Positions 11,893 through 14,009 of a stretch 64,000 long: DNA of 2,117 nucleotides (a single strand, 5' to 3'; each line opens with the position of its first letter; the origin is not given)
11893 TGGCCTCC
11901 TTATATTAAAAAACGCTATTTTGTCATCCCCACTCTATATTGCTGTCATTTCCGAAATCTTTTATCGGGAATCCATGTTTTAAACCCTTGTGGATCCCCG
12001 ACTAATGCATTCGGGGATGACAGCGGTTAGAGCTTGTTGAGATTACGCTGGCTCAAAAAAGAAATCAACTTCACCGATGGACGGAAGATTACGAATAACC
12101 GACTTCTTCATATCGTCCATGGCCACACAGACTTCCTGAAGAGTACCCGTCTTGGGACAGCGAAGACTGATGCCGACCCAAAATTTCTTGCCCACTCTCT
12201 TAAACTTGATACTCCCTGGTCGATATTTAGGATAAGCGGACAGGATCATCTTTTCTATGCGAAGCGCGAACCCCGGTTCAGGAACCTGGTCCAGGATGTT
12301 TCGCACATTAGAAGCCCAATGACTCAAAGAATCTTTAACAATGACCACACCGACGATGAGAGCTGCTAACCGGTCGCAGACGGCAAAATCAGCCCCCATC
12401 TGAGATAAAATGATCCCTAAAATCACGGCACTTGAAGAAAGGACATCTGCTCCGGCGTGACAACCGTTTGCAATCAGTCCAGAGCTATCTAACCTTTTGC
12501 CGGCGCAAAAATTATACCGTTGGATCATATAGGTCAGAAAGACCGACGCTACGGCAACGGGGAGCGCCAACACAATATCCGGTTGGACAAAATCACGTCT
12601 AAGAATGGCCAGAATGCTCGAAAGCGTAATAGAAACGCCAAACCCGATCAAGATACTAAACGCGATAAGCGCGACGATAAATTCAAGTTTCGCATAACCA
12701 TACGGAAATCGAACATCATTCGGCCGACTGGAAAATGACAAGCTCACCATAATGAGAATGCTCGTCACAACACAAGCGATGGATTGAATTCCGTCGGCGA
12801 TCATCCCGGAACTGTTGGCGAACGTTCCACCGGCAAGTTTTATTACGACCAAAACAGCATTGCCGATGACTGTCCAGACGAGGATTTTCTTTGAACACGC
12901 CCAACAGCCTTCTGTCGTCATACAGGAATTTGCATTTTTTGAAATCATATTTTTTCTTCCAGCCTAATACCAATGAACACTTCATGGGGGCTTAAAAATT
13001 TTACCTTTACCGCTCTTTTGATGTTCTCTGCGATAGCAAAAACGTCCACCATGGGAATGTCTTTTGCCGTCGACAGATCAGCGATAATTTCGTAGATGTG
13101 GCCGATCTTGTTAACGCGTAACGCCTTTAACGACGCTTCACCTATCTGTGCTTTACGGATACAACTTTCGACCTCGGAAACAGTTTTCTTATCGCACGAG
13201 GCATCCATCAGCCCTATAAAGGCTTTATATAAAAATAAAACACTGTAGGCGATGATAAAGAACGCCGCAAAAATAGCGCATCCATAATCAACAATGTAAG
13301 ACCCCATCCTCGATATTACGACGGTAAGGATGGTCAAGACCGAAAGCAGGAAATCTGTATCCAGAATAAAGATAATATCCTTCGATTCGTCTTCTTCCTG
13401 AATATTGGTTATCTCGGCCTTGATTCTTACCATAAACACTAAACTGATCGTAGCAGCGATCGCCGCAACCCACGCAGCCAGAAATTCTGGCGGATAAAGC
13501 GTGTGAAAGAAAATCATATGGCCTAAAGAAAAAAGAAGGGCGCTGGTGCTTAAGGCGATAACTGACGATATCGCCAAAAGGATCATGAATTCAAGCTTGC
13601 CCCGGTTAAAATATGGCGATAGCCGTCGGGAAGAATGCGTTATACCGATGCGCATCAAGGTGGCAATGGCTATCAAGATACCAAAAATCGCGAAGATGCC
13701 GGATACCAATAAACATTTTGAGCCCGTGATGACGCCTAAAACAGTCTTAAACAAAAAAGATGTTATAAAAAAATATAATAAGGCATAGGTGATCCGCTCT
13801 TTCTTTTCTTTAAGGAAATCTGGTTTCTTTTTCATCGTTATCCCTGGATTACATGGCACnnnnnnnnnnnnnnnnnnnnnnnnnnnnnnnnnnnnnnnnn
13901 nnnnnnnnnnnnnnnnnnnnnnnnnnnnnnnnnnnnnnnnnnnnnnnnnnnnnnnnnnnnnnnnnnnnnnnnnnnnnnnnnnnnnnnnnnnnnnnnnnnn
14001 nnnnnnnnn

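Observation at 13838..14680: Double-magnetochrome protein carrying a recently duplicated Q-rich CxxC-x6-C repeat array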

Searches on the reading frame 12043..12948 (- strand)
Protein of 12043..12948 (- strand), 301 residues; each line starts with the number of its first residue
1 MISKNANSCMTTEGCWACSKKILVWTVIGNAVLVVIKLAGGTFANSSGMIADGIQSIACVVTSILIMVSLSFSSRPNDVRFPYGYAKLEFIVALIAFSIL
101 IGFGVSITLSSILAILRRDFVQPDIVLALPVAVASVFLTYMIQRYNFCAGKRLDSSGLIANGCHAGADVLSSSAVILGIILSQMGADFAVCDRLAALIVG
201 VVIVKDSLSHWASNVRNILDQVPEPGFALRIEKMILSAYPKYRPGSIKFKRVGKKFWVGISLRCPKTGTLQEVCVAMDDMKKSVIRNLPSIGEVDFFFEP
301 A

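Call 3: search_protein_families(library=pfam, proteins=[window:12043-12948:-], max_evalue=0.1)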
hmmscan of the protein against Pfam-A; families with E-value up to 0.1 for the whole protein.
window:12043-12948:- (301 aa): 1 family
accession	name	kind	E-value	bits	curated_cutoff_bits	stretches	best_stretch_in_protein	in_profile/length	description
PF01545.26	Cation_efflux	-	3.8e-33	115.4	26.6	1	27-219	5-198/198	Cation efflux family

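Call 57: search_protein_families(library=ncbifam, proteins=[window:12043-12948:-], max_evalue=0.001)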
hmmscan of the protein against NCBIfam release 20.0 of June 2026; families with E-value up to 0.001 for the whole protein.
window:12043-12948:- (301 aa): 10 families
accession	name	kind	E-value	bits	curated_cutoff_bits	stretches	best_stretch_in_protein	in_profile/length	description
TIGR01297.1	CDF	superfamily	5.1e-45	154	82.35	1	20-295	2-277/285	cation diffusion facilitator family transporter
NF033616.1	CDF_MamB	equivalog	1.5e-40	139.5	350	1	15-300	1-283/284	magnetosome biogenesis CDF transporter MamB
NF033615.1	CDF_MamM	equivalog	8.8e-38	130.2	350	1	13-299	2-287/290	magnetosome biogenesis CDF transporter MamM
NF040994.1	MamV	equivalog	1.5e-25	90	500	1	10-292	1-279/319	CDF transporter MamV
NF050169.1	CatEfflxFieF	equivalog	4.8e-21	75.2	420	1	27-289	12-271/282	cation efflux pump FieF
NF052621.1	MngEfTpMntE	equivalog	7.9e-21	74.7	500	1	21-289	4-271/293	manganese efflux transporter MntE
NF007064.0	PRK09509.1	equivalog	1.3e-15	57.2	447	1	26-289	17-276/300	CDF family cation-efflux transporter FieF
NF052602.1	Zn_efflux_Cdf31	equivalog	1.1e-14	54.5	460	1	20-222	7-214/299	CDF family zinc efflux transporter Cdf31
NF002923.0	PRK03557.1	equivalog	1.3e-08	34.5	408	1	20-224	18-218/313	CDF family zinc transporter ZitB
NF033827.1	CDF_efflux_DmeF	equivalog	0.00048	19.6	250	0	24-133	19-127/309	CDF family Co(II)/Ni(II) efflux transporter DmeF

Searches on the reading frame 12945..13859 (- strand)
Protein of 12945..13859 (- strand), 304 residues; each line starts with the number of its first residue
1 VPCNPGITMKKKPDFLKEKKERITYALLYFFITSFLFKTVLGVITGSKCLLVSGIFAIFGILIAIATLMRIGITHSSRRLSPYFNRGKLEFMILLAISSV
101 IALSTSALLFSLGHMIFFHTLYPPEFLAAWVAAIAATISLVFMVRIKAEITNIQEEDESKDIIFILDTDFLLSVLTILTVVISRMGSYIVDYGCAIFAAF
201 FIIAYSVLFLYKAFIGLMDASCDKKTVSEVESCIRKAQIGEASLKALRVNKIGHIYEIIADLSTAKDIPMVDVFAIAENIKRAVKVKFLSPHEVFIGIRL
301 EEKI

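Call 3: search_protein_families(library=pfam, proteins=[window:12945-13859:-], max_evalue=0.1)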
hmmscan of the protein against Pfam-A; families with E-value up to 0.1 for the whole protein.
window:12945-13859:- (304 aa): 2 families
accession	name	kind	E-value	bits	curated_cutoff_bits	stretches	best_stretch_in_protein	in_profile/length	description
PF01545.26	Cation_efflux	-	0.002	18.4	26.6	1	32-217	9-197/198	Cation efflux family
PF16916.11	ZT_dimer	-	0.0084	16.5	26.7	1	223-296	2-73/78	Dimerisation domain of Zinc Transporter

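Call 57: search_protein_families(library=ncbifam, proteins=[window:12945-13859:-], max_evalue=0.001)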
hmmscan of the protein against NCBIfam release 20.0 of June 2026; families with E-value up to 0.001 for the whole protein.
window:12945-13859:- (304 aa): 5 families
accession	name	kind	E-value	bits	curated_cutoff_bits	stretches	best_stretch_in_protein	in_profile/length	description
NF033616.1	CDF_MamB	equivalog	2.5e-19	69.8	350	1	17-287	2-270/284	magnetosome biogenesis CDF transporter MamB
NF033615.1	CDF_MamM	equivalog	3.1e-18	66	350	1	33-286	21-274/290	magnetosome biogenesis CDF transporter MamM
NF050169.1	CatEfflxFieF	equivalog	2.4e-13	50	420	1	36-290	20-272/282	cation efflux pump FieF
NF040994.1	MamV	equivalog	2.5e-13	49.8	500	1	31-288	21-275/319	CDF transporter MamV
NF052621.1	MngEfTpMntE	equivalog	1.6e-07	31.1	500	1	38-288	20-270/293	manganese efflux transporter MntE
